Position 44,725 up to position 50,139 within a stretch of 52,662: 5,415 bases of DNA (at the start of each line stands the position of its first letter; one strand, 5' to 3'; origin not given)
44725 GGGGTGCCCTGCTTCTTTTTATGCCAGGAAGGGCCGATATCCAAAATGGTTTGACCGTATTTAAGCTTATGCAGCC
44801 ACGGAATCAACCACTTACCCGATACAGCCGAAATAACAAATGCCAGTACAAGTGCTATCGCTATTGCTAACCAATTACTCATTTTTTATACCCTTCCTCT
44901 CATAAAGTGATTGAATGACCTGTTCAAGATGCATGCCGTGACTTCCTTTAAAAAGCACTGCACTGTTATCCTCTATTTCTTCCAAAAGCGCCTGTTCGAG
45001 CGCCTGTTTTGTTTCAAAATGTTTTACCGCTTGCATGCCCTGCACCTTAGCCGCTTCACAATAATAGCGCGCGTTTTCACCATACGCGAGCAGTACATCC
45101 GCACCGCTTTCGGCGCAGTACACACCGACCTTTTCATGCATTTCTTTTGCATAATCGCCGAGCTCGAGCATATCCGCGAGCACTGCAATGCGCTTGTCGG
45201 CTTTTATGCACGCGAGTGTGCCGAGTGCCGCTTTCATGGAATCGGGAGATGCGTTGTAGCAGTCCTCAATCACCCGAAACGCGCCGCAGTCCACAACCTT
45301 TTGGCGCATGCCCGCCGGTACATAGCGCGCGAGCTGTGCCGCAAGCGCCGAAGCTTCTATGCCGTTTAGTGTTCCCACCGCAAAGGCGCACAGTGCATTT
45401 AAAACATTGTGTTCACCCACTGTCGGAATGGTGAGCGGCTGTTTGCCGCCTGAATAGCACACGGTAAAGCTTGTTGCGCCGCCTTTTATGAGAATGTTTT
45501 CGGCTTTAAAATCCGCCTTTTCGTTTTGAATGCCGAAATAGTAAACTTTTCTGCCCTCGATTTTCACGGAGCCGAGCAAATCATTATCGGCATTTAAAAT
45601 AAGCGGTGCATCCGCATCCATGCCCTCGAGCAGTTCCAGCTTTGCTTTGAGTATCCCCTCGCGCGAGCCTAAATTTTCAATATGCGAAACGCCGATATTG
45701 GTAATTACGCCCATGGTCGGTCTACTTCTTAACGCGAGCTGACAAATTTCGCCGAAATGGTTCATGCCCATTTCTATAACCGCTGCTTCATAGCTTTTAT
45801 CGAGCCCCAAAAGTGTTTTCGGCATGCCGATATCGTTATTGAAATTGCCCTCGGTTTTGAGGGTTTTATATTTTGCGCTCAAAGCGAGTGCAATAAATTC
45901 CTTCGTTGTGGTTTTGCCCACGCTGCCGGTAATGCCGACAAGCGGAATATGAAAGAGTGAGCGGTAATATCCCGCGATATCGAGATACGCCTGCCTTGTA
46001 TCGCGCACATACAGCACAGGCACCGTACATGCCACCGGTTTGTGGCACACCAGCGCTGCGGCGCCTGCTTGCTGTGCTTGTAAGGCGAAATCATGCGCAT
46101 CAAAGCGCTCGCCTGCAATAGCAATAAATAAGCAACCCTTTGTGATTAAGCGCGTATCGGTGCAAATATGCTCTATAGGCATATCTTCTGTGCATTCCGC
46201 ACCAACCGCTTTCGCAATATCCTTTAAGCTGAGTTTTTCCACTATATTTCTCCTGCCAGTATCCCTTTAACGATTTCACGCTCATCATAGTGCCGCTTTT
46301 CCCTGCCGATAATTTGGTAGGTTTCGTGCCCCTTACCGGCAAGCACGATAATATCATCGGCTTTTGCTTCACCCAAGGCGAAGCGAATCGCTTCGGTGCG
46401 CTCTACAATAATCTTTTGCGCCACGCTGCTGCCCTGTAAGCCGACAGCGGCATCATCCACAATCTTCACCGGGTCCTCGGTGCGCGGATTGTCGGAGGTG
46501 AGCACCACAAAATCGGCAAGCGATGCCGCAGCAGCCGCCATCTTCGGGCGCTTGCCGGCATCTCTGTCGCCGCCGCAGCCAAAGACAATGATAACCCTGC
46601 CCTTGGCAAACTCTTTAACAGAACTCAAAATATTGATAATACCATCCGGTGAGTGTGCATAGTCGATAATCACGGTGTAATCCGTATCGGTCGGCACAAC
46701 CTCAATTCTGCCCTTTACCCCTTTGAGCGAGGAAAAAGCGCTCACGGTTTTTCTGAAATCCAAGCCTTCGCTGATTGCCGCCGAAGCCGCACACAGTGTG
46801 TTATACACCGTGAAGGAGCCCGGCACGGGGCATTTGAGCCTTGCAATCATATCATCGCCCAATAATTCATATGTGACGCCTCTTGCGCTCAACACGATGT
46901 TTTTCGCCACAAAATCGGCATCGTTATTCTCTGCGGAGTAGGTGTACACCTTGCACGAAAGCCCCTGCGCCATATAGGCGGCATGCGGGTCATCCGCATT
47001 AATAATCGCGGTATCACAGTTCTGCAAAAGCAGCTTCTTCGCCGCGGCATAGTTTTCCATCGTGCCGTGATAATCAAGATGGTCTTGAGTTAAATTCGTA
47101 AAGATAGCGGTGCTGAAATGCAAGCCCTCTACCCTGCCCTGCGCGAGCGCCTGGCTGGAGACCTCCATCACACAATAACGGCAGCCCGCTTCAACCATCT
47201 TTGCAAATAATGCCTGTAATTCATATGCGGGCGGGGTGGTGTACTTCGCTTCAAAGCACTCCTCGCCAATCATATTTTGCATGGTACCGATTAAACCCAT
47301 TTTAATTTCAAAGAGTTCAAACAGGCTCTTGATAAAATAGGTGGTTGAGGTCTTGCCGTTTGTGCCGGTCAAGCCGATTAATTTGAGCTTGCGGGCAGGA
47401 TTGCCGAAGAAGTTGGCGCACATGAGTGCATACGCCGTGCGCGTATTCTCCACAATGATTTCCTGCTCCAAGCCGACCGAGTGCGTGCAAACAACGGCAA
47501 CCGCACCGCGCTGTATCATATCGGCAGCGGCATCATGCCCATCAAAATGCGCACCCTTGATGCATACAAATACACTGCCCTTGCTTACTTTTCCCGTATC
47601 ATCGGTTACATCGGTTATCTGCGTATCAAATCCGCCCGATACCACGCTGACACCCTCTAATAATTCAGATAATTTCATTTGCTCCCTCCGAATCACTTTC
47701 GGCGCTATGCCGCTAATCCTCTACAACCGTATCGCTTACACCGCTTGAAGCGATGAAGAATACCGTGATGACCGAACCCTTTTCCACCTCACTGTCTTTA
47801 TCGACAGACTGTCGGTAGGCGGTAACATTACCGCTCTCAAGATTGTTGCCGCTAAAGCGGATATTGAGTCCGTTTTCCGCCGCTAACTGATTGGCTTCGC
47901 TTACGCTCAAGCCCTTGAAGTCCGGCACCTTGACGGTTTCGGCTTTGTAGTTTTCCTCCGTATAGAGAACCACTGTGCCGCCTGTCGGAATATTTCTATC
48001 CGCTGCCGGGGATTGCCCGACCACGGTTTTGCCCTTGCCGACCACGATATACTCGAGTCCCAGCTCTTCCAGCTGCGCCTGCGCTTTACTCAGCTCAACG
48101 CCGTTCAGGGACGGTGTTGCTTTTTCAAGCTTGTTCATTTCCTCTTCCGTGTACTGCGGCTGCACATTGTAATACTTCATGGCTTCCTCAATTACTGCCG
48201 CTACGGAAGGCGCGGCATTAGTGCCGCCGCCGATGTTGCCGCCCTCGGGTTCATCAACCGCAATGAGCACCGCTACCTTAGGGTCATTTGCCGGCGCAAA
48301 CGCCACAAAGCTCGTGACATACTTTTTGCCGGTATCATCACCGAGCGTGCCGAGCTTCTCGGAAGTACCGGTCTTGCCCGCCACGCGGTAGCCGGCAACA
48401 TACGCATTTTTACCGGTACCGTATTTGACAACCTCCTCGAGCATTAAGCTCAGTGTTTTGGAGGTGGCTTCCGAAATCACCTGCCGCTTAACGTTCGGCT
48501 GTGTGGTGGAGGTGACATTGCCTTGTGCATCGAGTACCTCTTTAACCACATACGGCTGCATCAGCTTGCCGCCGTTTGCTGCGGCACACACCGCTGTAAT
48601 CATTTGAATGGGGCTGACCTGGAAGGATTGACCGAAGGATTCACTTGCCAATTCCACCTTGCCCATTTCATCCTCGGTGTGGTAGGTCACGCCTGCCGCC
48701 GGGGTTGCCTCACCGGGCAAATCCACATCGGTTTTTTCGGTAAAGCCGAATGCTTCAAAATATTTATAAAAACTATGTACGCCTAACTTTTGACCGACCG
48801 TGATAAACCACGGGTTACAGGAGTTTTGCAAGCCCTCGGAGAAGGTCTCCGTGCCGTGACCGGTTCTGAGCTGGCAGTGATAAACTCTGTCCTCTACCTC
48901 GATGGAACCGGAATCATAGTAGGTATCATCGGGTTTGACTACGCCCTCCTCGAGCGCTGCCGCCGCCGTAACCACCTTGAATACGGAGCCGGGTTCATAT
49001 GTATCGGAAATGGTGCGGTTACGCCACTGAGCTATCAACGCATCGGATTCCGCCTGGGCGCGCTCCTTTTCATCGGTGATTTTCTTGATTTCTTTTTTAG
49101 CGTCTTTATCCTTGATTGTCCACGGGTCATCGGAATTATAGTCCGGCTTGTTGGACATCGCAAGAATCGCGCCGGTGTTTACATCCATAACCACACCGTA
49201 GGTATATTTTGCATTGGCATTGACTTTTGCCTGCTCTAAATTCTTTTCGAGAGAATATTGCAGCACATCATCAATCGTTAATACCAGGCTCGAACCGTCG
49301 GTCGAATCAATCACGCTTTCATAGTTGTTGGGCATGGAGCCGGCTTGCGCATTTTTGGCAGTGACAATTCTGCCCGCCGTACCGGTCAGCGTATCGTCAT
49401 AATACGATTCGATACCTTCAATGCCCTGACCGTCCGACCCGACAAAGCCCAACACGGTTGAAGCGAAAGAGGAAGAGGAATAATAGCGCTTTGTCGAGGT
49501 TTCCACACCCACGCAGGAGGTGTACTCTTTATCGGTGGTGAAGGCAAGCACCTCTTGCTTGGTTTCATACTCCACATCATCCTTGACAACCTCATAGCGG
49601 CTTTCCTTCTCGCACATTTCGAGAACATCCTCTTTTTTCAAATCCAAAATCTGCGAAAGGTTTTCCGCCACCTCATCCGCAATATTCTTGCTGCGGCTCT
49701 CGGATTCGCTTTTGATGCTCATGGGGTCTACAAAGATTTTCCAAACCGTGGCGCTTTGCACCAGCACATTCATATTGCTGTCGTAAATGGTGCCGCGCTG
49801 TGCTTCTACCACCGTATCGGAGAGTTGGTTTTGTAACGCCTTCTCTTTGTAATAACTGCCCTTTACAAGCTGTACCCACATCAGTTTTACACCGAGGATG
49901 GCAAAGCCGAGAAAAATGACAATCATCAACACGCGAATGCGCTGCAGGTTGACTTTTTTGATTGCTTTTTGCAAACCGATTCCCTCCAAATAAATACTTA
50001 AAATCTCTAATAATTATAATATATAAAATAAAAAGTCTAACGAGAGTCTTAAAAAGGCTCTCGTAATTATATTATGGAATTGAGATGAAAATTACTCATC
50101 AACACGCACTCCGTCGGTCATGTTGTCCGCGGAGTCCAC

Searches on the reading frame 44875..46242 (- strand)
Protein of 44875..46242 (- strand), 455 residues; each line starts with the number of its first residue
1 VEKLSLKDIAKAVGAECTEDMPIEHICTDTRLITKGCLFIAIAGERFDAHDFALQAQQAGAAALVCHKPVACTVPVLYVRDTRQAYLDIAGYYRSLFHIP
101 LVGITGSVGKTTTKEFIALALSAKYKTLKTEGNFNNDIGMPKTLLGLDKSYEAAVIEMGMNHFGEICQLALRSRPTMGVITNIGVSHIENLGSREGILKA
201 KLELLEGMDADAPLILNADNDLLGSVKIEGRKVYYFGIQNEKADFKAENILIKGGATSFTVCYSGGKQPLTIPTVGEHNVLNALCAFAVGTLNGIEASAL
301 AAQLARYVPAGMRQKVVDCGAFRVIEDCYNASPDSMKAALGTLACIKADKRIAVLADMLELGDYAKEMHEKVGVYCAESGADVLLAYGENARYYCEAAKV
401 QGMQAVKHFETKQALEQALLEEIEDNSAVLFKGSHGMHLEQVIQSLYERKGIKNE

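Call 57: search_protein_families(library=pfam, proteins=[window:44875-46242:-], max_evalue=0.001)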
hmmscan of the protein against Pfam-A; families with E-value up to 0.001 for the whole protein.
window:44875-46242:- (455 aa): 3 families
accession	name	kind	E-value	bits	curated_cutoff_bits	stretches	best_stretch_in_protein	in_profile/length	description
PF08245.18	Mur_ligase_M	-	9e-46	156.8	24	1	104-289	1-199/200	Mur ligase middle domain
PF02875.26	Mur_ligase_C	-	4.3e-20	73.3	28.4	1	313-435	2-127/127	Mur ligase, glutamate ligase domain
PF01225.30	Mur_ligase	-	1.8e-07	31.9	21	1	23-77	2-78/95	Mur ligase family, catalytic domain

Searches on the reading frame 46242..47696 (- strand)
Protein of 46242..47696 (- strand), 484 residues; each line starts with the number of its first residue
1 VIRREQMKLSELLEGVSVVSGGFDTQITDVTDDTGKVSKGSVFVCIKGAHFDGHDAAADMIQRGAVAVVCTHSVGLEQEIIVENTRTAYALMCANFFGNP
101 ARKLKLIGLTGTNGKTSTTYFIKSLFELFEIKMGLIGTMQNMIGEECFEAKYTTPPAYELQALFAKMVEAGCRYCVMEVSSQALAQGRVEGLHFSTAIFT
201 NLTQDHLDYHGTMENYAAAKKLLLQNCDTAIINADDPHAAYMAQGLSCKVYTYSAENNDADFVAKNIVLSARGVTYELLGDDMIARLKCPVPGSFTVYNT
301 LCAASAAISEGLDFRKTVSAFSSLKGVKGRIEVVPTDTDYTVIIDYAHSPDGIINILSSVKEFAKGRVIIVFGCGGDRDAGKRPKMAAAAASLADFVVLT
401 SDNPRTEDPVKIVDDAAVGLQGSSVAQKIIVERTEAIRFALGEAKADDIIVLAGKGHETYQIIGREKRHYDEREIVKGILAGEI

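Call 57: search_protein_families(library=pfam, proteins=[window:46242-47696:-], max_evalue=0.001)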
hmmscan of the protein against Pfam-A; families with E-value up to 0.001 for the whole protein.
window:46242-47696:- (484 aa): 3 families
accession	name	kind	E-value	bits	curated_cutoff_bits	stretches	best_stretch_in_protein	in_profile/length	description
PF08245.18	Mur_ligase_M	-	2.8e-55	187.8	24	1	110-306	2-199/200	Mur ligase middle domain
PF02875.26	Mur_ligase_C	-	6.6e-33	114.7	28.4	1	329-456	1-127/127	Mur ligase, glutamate ligase domain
PF01225.30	Mur_ligase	-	1e-06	29.4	21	1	30-81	5-58/95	Mur ligase family, catalytic domain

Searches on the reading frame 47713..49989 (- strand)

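Call 57: search_protein_families(library=pfam, proteins=[window:47713-49989:-], max_evalue=0.001)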
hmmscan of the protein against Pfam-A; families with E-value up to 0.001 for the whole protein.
window:47713-49989:- (758 aa): 4 families
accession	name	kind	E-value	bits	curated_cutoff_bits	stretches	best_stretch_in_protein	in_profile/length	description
PF00905.27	Transpeptidase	-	6.5e-71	239.4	22.1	1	265-600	3-298/299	Penicillin binding protein transpeptidase domain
PF03793.24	PASTA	-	3e-19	69.2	23.2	2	686-744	1-61/64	PASTA domain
PF03717.20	PBP_dimer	-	8.1e-19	69.2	24.4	1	61-215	2-172/180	Penicillin-binding Protein dimerisation domain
PF21922.1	PBP_dimer_2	-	0.00064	20.4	27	0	166-211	23-67/83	Penicillin binding protein A dimerisation domain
